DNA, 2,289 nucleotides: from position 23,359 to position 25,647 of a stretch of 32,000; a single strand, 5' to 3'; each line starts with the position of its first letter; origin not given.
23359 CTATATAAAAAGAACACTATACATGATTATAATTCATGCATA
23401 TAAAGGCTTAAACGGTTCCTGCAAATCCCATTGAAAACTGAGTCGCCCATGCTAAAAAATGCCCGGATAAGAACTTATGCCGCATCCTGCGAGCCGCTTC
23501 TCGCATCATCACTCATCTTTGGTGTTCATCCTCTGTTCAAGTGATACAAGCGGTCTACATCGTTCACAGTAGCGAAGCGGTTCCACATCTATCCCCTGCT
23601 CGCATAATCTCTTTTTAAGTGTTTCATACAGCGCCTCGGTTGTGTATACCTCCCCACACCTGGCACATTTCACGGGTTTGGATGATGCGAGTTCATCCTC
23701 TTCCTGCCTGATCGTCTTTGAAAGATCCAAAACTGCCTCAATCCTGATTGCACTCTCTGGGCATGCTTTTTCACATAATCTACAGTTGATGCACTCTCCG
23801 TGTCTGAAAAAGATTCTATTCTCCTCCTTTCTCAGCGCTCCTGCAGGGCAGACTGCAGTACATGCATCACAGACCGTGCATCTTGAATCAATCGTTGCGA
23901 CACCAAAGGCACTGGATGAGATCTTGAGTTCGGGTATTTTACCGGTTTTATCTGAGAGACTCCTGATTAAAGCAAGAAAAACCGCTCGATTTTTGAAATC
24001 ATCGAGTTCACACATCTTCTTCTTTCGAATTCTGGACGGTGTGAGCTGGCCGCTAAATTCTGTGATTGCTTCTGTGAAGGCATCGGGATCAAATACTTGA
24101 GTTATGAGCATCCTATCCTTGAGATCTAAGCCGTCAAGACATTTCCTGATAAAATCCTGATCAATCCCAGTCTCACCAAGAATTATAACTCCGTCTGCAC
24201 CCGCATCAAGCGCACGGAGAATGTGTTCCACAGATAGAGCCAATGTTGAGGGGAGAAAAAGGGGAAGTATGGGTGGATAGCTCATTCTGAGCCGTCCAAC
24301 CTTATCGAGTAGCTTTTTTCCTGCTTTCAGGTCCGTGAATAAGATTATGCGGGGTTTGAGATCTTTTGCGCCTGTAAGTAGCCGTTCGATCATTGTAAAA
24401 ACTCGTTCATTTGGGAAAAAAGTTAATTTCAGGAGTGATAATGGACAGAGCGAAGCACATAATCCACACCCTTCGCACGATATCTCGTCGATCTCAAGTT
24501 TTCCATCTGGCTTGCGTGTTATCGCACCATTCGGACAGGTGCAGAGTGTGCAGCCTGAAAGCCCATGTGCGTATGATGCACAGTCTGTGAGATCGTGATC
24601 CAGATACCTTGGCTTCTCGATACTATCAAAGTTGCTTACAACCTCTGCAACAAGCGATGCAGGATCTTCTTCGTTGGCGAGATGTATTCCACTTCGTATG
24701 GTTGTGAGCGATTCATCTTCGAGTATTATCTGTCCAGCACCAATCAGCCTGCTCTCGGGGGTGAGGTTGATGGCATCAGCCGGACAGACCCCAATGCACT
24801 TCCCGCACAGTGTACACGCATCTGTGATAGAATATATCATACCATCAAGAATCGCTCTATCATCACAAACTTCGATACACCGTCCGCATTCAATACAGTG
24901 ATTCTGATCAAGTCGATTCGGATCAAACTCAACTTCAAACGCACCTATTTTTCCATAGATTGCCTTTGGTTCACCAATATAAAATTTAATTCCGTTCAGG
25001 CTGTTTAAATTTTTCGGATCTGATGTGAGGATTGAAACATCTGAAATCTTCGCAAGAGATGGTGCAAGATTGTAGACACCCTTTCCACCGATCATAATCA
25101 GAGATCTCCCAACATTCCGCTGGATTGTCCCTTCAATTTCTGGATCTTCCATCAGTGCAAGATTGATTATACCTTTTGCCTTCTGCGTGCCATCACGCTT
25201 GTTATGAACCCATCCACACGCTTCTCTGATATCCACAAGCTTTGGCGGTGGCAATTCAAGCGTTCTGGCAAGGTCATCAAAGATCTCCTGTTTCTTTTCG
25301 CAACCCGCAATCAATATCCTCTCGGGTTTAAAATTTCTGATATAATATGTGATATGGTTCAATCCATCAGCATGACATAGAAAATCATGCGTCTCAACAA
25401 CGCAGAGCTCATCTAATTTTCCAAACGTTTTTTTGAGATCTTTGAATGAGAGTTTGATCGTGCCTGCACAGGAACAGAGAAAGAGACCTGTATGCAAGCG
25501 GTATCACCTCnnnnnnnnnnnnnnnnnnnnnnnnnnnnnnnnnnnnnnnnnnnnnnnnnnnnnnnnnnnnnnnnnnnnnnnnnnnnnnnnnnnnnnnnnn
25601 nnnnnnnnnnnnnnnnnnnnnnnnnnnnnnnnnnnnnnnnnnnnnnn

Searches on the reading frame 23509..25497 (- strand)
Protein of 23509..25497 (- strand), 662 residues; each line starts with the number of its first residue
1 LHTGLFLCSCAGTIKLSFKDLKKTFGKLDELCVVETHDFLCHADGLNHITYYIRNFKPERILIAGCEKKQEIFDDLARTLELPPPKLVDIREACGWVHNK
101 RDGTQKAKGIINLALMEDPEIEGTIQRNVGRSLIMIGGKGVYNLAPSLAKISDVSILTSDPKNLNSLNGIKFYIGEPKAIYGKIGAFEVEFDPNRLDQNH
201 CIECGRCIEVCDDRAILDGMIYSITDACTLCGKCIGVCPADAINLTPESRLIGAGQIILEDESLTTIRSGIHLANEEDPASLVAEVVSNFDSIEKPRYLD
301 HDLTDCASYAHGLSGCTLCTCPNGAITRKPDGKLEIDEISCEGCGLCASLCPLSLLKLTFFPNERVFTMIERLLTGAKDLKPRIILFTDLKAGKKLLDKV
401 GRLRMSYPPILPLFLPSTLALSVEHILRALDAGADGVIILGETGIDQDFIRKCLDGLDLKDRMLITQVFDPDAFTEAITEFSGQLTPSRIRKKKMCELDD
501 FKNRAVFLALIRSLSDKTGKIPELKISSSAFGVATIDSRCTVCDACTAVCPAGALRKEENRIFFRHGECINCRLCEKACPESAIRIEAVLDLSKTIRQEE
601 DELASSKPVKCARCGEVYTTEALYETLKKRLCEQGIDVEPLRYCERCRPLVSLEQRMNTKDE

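Call 37: search_protein_families(library=pfam, proteins=[window:23509-25497:-], max_evalue=0.01)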
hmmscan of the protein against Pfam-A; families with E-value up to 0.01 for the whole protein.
window:23509-25497:- (662 aa): 13 families
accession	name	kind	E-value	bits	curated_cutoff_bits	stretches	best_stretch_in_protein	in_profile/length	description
PF12838.12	Fer4_7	-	2.9e-23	82.5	27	4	569-616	2-43/52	4Fe-4S dicluster domain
PF00037.32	Fer4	-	7e-21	73.6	21.1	5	224-243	4-23/24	4Fe-4S binding domain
PF14697.11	Fer4_21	-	1.3e-18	67.3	35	2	196-245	3-59/59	4Fe-4S dicluster domain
PF13484.11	Fer4_16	-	4.4e-18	66.3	30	3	228-248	2-21/66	4Fe-4S double cluster binding domain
PF13237.11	Fer4_10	-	9e-16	58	25.5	3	537-580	6-53/53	4Fe-4S dicluster domain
PF13187.11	Fer4_9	-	3.6e-15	56.1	27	3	539-584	1-52/52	4Fe-4S dicluster domain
PF12837.12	Fer4_6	-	8.3e-13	48.1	25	2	225-243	6-24/24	4Fe-4S binding domain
PF12797.12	Fer4_2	-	1.2e-10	41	24.5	2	221-240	3-22/22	4Fe-4S binding domain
PF13183.11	Fer4_8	-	4.4e-10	40.4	27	1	532-553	46-67/68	4Fe-4S dicluster domain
PF25160.1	LdpA_Fe-S-bd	-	1.7e-07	31.4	27.6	2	207-244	9-44/49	LdpA Fe-S cluster-binding domain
PF02662.21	FlpD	-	8.9e-07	29.4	22.3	1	384-443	1-61/123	Methyl-viologen-reducing hydrogenase, delta subunit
PF13534.11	Fer4_17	-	3.3e-06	28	22.2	0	226-241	44-59/61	4Fe-4S dicluster domain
PF12800.12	Fer4_4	-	0.0016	19.1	24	0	568-581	3-16/17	4Fe-4S binding domain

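Call 42: find_homologous_proteins(query=window:23509-25497:-, max_evalue=1e-20)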
Query window:23509-25497:- (662 aa): 29 proteins with E <= 1e-20 among 8000 candidates.
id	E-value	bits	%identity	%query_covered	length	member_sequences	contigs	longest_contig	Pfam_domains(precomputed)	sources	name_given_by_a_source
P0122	0.0e+0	1493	98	100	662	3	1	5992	PF14697.12,PF02662.22,PF12837.13,PF13484.12,PF12838.13,PF13534.12,PF12797.13,PF00037.33,PF25160.2,PF13237.12,PF13183.12,PF13187.12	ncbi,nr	ncbi:hypothetical protein DRN98_01690 [Methanosarcinales archaeon]|nr:MAG: hypothetical protein DRN9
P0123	0.0e+0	1215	80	100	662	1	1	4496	PF14697.12,PF02662.22,PF12837.13,PF13484.12,PF12838.13,PF13534.12,PF12797.13,PF00037.33,PF25160.2,PF13237.12,PF13183.12,PF13187.12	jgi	-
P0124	4.9e-250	850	57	100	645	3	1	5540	PF14697.12,PF12797.13,PF02662.22,PF12837.13,PF00037.33,PF13484.12,PF12838.13,PF25160.2,PF13237.12,PF13183.12,PF13187.12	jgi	jgi:ferredoxin/coenzyme F420-reducing hydrogenase delta subunit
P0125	2.2e-234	798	54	100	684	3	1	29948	PF14697.12,PF12797.13,PF02662.22,PF12837.13,PF00037.33,PF13484.12,PF12838.13,PF25160.2,PF13237.12,PF13183.12,PF13187.12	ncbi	-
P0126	7.1e-234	796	54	100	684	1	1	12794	PF14697.12,PF12797.13,PF02662.22,PF12837.13,PF00037.33,PF13484.12,PF12838.13,PF25160.2,PF13237.12,PF13183.12,PF13187.12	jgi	-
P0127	8.2e-234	796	54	100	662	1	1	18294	PF14697.12,PF12797.13,PF02662.22,PF12837.13,PF00037.33,PF13484.12,PF12838.13,PF25160.2,PF13237.12,PF13183.12,PF13187.12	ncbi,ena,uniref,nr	ncbi:MAG: Electron transport complex subunit RsxB [Candidatus Argoarchaeum ethanivorans]|uniref:Elec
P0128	1.9e-233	795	54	100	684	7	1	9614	PF14697.12,PF12797.13,PF02662.22,PF12837.13,PF00037.33,PF13484.12,PF12838.13,PF25160.2,PF13237.12,PF13183.12,PF13187.12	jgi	-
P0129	4.5e-102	361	33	98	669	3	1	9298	PF14697.12,PF02662.22,PF12837.13,PF12798.13,PF13484.12,PF12838.13,PF13534.12,PF12797.13,PF00037.33,PF25160.2,PF13237.12,PF13183.12,PF13187.12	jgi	jgi:heterodisulfide reductase subunit A-like polyferredoxin/coenzyme F420-reducing hydrogenase delta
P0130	4.1e-99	351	32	98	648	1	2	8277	PF14697.12,PF02662.22,PF12837.13,PF13746.12,PF12798.13,PF13484.12,PF12838.13,PF13534.12,PF12800.13,PF12797.13,PF00037.33,PF25160.2,PF13237.12,PF13183.12,PF13187.12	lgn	-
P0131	2.3e-83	299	30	94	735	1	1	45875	PF14697.12,PF12797.13,PF02662.22,PF12837.13,PF00037.33,PF13484.12,PF12838.13,PF13237.12,PF13187.12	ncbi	-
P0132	8.9e-72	261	30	98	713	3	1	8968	PF14697.12,PF12797.13,PF02662.22,PF12837.13,PF00037.33,PF13484.12,PF12838.13,PF25160.2,PF13237.12,PF13187.12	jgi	jgi:heterodisulfide reductase subunit A-like polyferredoxin/coenzyme F420-reducing hydrogenase delta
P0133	1.1e-62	231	33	66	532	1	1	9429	PF14697.12,PF12797.13,PF02662.22,PF12837.13,PF00037.33,PF13484.12,PF12838.13,PF25160.2,PF13237.12,PF12800.13,PF13187.12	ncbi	ncbi:MAG: hydrogenase iron-sulfur subunit, partial [Methanobacteriota archaeon]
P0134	3.1e-40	156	27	98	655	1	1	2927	PF14697.12,PF02662.22,PF12837.13,PF13484.12,PF12838.13,PF13534.12,PF12797.13,PF00037.33,PF25160.2,PF13237.12,PF13183.12,PF13187.12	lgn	-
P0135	2.0e-38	150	24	86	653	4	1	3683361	PF14697.12,PF12837.13,PF13484.12,PF12838.13,PF13534.12,PF12800.13,PF12797.13,PF00037.33,PF25160.2,PF13237.12,PF13183.12,PF13187.12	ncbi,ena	-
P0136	1.1e-37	148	26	97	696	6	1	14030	PF14697.12,PF12837.13,PF12798.13,PF13484.12,PF12838.13,PF13534.12,PF12800.13,PF12797.13,PF00037.33,PF25160.2,PF13237.12,PF13183.12,PF13187.12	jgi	jgi:ferredoxin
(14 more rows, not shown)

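Call 43: find_encoding_contigs(protein=P0123, flank=4000, max_places=2)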
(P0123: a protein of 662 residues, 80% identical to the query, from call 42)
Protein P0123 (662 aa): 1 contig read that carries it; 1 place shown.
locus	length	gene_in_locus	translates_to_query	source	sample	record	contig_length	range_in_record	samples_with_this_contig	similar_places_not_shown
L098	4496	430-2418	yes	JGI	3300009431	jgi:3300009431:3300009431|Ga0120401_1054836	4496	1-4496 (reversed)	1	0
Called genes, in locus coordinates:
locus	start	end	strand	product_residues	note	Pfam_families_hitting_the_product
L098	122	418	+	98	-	PF02416:TatA_B_E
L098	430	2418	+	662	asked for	PF02662:FlpD (faint), PF13237:Fer4_10 (weak), PF14697:Fer4_21, PF00037:Fer4 (weak), PF13237:Fer4_10 (weak), PF13187:Fer4_9 (weak), PF00037:Fer4 (weak), PF12838:Fer4_7 (weak), +6 more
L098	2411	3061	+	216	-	PF02613:Nitrate_red_del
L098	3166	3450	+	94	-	PF04879:Molybdop_Fe4S4 (weak)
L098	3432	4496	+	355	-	?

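Call 44: find_encoding_contigs(protein=P0127, flank=5000, max_places=2)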
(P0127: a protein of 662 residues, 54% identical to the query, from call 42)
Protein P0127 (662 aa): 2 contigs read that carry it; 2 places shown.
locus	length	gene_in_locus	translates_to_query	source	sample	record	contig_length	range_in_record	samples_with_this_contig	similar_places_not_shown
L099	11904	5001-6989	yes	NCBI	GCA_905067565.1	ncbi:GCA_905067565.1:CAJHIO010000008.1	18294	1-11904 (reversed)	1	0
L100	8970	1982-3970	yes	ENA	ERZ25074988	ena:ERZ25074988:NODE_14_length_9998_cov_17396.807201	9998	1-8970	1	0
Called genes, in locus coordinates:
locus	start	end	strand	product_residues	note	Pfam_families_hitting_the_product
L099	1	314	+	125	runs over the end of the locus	PF01934:HepT-like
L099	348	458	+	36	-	-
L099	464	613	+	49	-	-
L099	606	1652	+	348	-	PF02661:Fic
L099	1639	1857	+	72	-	-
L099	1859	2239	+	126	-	PF01909:NTP_transf_2, PF18765:Polbeta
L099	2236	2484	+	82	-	PF05168:HEPN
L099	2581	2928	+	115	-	-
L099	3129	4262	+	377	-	PF10551:MULE (faint)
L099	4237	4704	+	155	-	-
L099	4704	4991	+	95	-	PF02416:TatA_B_E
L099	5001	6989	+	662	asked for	PF13183:Fer4_8 (faint), PF12797:Fer4_2 (faint), PF13187:Fer4_9 (weak), PF13237:Fer4_10 (weak), PF14697:Fer4_21, PF00037:Fer4 (weak), PF12838:Fer4_7 (weak), PF02662:FlpD (weak), +3 more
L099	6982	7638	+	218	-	PF02613:Nitrate_red_del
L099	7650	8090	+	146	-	PF13404:HTH_AsnC-type, PF13412:HTH_24, PF22451:NirdL-like_HTH (faint), PF01037:AsnC_trans_reg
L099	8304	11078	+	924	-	PF04879:Molybdop_Fe4S4, PF00384:Molybdopterin, PF01568:Molydop_binding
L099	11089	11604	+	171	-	PF13237:Fer4_10 (weak), PF13247:Fer4_11, PF14697:Fer4_21 (weak), PF12838:Fer4_7 (weak), PF25160:LdpA_Fe-S-bd (weak), PF12797:Fer4_2 (weak), PF00037:Fer4 (weak), PF12837:Fer4_6, +1 more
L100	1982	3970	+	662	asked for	PF13183:Fer4_8 (faint), PF12797:Fer4_2 (faint), PF13187:Fer4_9 (weak), PF13237:Fer4_10 (weak), PF14697:Fer4_21, PF00037:Fer4 (weak), PF12838:Fer4_7 (weak), PF02662:FlpD (weak), +3 more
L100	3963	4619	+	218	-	PF02613:Nitrate_red_del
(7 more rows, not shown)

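Call 45: find_encoding_contigs(protein=P0125, flank=5000, max_places=2)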
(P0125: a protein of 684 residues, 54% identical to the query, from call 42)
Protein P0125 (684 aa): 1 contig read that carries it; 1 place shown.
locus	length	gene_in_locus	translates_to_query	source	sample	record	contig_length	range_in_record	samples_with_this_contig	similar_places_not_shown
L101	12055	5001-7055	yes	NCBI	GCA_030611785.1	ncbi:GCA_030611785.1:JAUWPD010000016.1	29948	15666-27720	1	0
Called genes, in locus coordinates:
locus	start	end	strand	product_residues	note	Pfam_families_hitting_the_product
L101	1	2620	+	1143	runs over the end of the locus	PF03833:PolC_DP2_N, PF24844:PolC_DP2_central, PF24846:PolC_DP2_cat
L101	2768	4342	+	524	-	PF02366:PMT, PF13231:PMT_2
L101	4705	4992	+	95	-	PF02416:TatA_B_E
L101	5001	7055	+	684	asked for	PF13187:Fer4_9 (weak), PF14697:Fer4_21 (weak), PF00037:Fer4 (weak), PF12838:Fer4_7 (weak), PF02662:FlpD (weak), PF13237:Fer4_10 (weak), PF13187:Fer4_9 (weak), PF00037:Fer4 (weak), +5 more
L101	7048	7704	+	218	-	PF02613:Nitrate_red_del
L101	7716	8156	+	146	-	PF08279:HTH_11 (faint), PF13404:HTH_AsnC-type, PF13412:HTH_24, PF01037:AsnC_trans_reg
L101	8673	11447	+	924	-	PF04879:Molybdop_Fe4S4, PF00384:Molybdopterin, PF01568:Molydop_binding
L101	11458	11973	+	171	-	PF13237:Fer4_10 (weak), PF13247:Fer4_11, PF14697:Fer4_21 (weak), PF12838:Fer4_7, PF25160:LdpA_Fe-S-bd (weak), PF12797:Fer4_2 (weak), PF00037:Fer4 (weak), PF12837:Fer4_6, +1 more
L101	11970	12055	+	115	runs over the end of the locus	-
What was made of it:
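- Argoarchaeum (calls 43-45).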

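Call 64: search_protein_families(library=ncbifam, proteins=[L099:8304-11078:+, L099:6982-7638:+, L099:11089-11604:+, window:23509-25497:-], max_evalue=0.00001)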
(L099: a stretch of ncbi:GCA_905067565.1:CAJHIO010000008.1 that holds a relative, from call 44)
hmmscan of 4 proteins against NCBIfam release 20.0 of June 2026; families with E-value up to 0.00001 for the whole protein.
L099:8304-11078:+ (924 aa): 27 families (the best 25 are shown)
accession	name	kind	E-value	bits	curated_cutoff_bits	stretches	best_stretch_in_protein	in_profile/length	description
TIGR01591.1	Fdh-alpha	equivalog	1.1e-165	552.5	666.25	2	65-590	1-498/672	formate dehydrogenase subunit alpha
TIGR01553.1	formate-DH-alph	equivalog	5.6e-116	388.5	814.2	4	16-301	2-304/1009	formate dehydrogenase-N subunit alpha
NF047855.1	AssmNtatRedNasC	equivalog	9e-102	341.6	1100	2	61-588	19-524/708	assimilatory nitrate reductase catalytic subunit NasC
NF041513.1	formate_DH_Act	exception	1.4e-100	337.7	1400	4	59-299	39-293/1067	formate dehydrogenase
NF012032.0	PRK15488.1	equivalog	1.6e-72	244.7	694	2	15-379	2-360/759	thiosulfate reductase PhsA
TIGR01701.1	Fdhalpha-like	subfamily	4.8e-66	223.4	582.15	1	113-557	95-538/744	FdhF/YdeP family oxidoreductase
NF010055.0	PRK13532.1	equivalog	1e-56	192.7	904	2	15-301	2-291/830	nitrate reductase catalytic subunit NapA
TIGR02166.1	dmsA_ynfE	subfamily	5e-56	190.2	777.7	3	16-306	1-304/794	DMSO/selenate family reductase complex A subunit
TIGR01706.1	NAPA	equivalog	3.1e-54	184.5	930.55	2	15-301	1-291/830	periplasmic nitrate reductase subunit alpha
TIGR03479.1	DMSO_red_II_alp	subfamily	1.9e-50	171.8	984.75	2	102-301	105-307/913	molybdopterin-dependent oxidoreductase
NF041323.1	Nitr_red_NasA_Halo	equivalog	4.7e-49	167.5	1000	1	69-393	2-323/673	assimilatory nitrate reductase NasA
NF011566.1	PRK14990.1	exception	6.4e-38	130.3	1600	1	14-387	12-424/814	dimethylsulfoxide reductase subunit A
NF041885.1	selenate_YnfE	exception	2.7e-37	128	1675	1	16-383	3-407/805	selenate/tellurate reductase subunit YnfE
TIGR00509.1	bisC_fam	subfamily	5.8e-37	127.3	1017.55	2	80-382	11-345/772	molybdopterin guanine dinucleotide-containing S/N-oxide reductase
NF041884.1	selenate_YnfF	exception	1e-33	116.3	1650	2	16-306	1-304/798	selenate/tellurate reductase subunit YnfF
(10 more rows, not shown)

L099:6982-7638:+ (218 aa): 4 families
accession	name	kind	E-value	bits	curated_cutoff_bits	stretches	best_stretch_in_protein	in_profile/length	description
NF008632.0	PRK11621.1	equivalog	3.3e-16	59.5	162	1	72-204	64-186/203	Tat proofreading chaperone DmsD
NF003442.0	PRK04976.1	equivalog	5.3e-16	59.2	132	1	13-209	14-207/211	molecular chaperone TorD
TIGR03482.1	DMSO_red_II_cha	subfamily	1.7e-15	57.5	152.3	1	73-208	53-190/197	DMSO reductase family type II enzyme chaperone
NF042981.1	EthbenzDh_ebdD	equivalog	3.8e-07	30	360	1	124-204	133-209/222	ethylbenzene dehydrogenase subunit delta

L099:11089-11604:+ (171 aa): 27 families (the best 25 are shown)
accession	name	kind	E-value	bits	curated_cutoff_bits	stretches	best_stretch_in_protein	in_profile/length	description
NF038355.1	FDH3_beta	equivalog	4.9e-46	157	240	1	1-115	3-122/180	formate dehydrogenase FDH3 subunit beta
TIGR02951.1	DMSO_dmsB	equivalog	2.9e-36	125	214.1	1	3-139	4-152/161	DMSO/selenate family reductase complex B subunit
NF041715.1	arsenate_red_ArrB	equivalog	1.9e-32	112.7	450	2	4-103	6-108/233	arsenate respiratory reductase iron-sulfur subunit ArrB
NF045797.1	DsrO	equivalog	2.7e-31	108.8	200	1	4-136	47-199/235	sulfate reduction electron transfer complex DsrMKJOP subunit DsrO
NF011569.0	PRK14993.1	equivalog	2e-30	106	416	1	4-140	47-188/244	tetrathionate reductase subunit TtrB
TIGR03478.1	DMSO_red_II_bet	subfamily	7e-28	97.5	480.7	1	48-139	127-219/321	DMSO reductase family type II enzyme, iron-sulfur subunit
TIGR03149.1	cyt_nit_nrfC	equivalog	4.7e-27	94.8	377.6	1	6-140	44-184/225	cytochrome c nitrite reductase Fe-S protein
TIGR01582.1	FDH-beta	equivalog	5.5e-25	88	334.7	1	51-144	92-186/283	formate dehydrogenase subunit beta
NF042979.1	EthbenzDh_ebdB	equivalog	2.3e-24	85.9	740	1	51-138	152-240/354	ethylbenzene dehydrogenase subunit beta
NF008134.0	PRK10882.1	equivalog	7.2e-24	84.4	263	1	48-141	109-209/329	hydrogenase 2 operon protein HybA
NF045715.1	sulf_resp_HmcB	equivalog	4.9e-23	81.7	420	1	49-144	104-202/307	sulfate respiration complex iron-sulfur protein HmcB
TIGR01660.1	narH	equivalog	2.7e-20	72.3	524.05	1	48-142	179-274/492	nitrate reductase subunit beta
NF009408.0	PRK12769.1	equivalog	9e-16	57.1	1003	1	6-137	8-144/659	formate-dependent uric acid utilization protein AegA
NF045766.1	PhenlGlyoxDHPadI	equivalog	1.4e-15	57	700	1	4-142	8-140/443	NADH-dependent phenylglyoxylate dehydrogenase subunit beta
NF041782.1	mnquin_red_QrcC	equivalog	2.1e-15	57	400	1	3-101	3-118/239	menaquinone reductase iron-sulfur cluster-binding subunit QrcC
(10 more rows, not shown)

window:23509-25497:- (662 aa): 67 families (the best 25 are shown)
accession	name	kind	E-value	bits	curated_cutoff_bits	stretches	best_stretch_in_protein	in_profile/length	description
NF040770.1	hetero_SS_HdrA2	exception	2e-41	141.9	1100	3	314-441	580-708/777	CoB-CoM heterodisulfide reductase HdrA2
NF041891.1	hdrA_Methbact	equivalog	8.8e-41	139.9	1300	2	318-442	581-703/762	ferredoxin:CoB-CoM heterodisulfide reductase subunit HdrA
NF041778.1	hetero_SS_HdrA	equivalog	2.2e-27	95.2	1400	2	316-442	592-715/771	ferredoxin:CoB-CoM heterodisulfide reductase subunit HdrA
NF038196.1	ferrodoxin_EFR1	subfamily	4.5e-21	76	75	2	535-587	181-232/242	EFR1 family ferrodoxin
NF058577.1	FdxA_fam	equivalog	1.6e-20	73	65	2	535-583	4-52/52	4Fe-4S ferredoxin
NF040684.1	PorD_Arch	equivalog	8.6e-19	67.4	120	2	536-587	30-82/85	pyruvate synthase subunit PorD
NF045874.1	Vhu_polyferre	exception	3.1e-18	65.7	600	2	535-629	193-288/381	F420-non-reducing hydrogenase associated-polyferredoxin VhuB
TIGR02700.1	flavo_MJ0208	hypoth_equivalog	1.4e-17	63.8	251.35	2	537-585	147-195/234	dihydromethanopterin reductase (acceptor)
TIGR04041.1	activase_YjjW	hypoth_equivalog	5.4e-17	62.1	250.2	2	538-583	41-86/276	YjjW family glycine radical enzyme activase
TIGR02179.1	PorD_KorD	subfamily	8.2e-16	57.9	60.05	2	315-357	29-73/78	2-oxoacid:acceptor oxidoreductase, delta subunit, pyruvate/2-ketoisovalerate family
NF043039.1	HgcAB_like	equivalog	9.4e-16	58.3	285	1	516-585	271-350/350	HgcAB-like fusion protein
TIGR00402.1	napF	equivalog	1.5e-15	57.4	102.2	1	537-627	34-126/149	ferredoxin-type protein NapF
NF040864.1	HgcB_ferredoxin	equivalog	1.6e-15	56.7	99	2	195-248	10-66/93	mercury methylation ferredoxin HgcB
TIGR01944.1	rnfB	subfamily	6e-15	55.3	68.7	1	196-249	110-166/190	RnfABCDGE type electron transport complex subunit B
TIGR01971.1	NuoI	subfamily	7.7e-15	54.6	113.05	1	567-628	42-103/121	NADH-quinone oxidoreductase, chain I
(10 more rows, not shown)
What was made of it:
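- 23435..23516 (-): Scraps of a TorD/DmsD-family (PF02613) Tat proofreading chaperone gene: its ATG overlapping the stop of the 662-aa gene, plus a 69-nt internal piece. About 452 nt are deleted relative to L098. Family assignment of the intact orthologue comes from calls 43-45 and 64.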

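Call 69: search_protein_families(library=pfam, proteins=[L098:3166-3447:+, L099:8304-8603:+], max_evalue=10)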
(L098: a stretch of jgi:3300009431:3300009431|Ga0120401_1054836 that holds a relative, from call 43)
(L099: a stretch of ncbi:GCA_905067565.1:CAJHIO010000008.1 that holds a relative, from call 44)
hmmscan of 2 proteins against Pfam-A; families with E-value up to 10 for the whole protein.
L098:3166-3447:+ (94 aa): 2 families
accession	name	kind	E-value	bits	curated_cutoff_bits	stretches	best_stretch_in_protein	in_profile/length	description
PF04879.21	Molybdop_Fe4S4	-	5.5e-06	26.7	22.7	1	62-90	4-32/55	Molybdopterin oxidoreductase Fe4S4 domain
PF10518.14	TAT_signal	-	0.011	16.1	22.7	1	12-32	1-21/21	TAT (twin-arginine translocation) pathway signal sequence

L099:8304-8603:+ (100 aa): 2 families
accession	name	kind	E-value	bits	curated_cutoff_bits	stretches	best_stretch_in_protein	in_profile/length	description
PF04879.21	Molybdop_Fe4S4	-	1.4e-10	41.4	22.7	1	63-99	4-40/55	Molybdopterin oxidoreductase Fe4S4 domain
PF18364.6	Molybdopterin_N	-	0.041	14.3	26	1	78-95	10-27/41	Molybdopterin oxidoreductase N-terminal domain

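Call 73: list_cluster_members(proteins=[P0122, P0121, P0001, P0123])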
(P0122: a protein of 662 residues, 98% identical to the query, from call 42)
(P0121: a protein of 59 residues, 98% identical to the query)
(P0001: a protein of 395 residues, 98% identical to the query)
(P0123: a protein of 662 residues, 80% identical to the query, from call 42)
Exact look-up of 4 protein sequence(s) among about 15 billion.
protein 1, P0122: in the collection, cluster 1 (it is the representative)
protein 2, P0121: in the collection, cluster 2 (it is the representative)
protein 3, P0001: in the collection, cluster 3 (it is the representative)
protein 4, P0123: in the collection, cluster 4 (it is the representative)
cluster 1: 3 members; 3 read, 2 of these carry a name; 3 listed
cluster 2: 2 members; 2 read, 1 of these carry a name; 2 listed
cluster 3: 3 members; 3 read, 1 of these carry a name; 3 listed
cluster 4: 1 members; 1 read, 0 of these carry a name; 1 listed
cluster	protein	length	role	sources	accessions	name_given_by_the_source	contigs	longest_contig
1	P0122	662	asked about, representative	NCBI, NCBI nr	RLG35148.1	hypothetical protein DRN98_01690 [Methanosarcinales archaeon] | MAG: hypothetical protein DRN98_01690 [Methanosarcinales archaeon]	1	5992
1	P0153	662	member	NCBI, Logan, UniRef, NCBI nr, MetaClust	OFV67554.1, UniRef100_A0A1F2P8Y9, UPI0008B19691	MAG: iron-sulfur cluster-binding protein [Candidatus Syntrophoarchaeum caldarius] | Iron-sulfur cluster-binding protein n=1 Tax=Candidatus Syntropharchaeum caldarium ... | status=active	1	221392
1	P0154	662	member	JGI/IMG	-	-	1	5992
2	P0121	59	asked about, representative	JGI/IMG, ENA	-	-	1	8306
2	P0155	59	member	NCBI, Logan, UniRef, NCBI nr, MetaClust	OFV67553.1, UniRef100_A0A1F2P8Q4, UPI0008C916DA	MAG: hypothetical protein SCAL_001471 [Candidatus Syntrophoarchaeum caldarius] | Uncharacterized protein n=1 Tax=Candidatus Syntropharchaeum caldarium TaxID=1838285 ... | status=active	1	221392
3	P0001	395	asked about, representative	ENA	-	-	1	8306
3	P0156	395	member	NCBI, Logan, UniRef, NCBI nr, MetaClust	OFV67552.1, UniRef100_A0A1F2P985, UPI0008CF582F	MAG: [Ni-Fe]-hydrogenase large subunit [Candidatus Syntrophoarchaeum caldarius] | [Ni-Fe]-hydrogenase large subunit n=1 Tax=Candidatus Syntropharchaeum caldarium ... | status=active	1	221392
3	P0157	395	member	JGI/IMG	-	-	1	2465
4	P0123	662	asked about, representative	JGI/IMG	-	-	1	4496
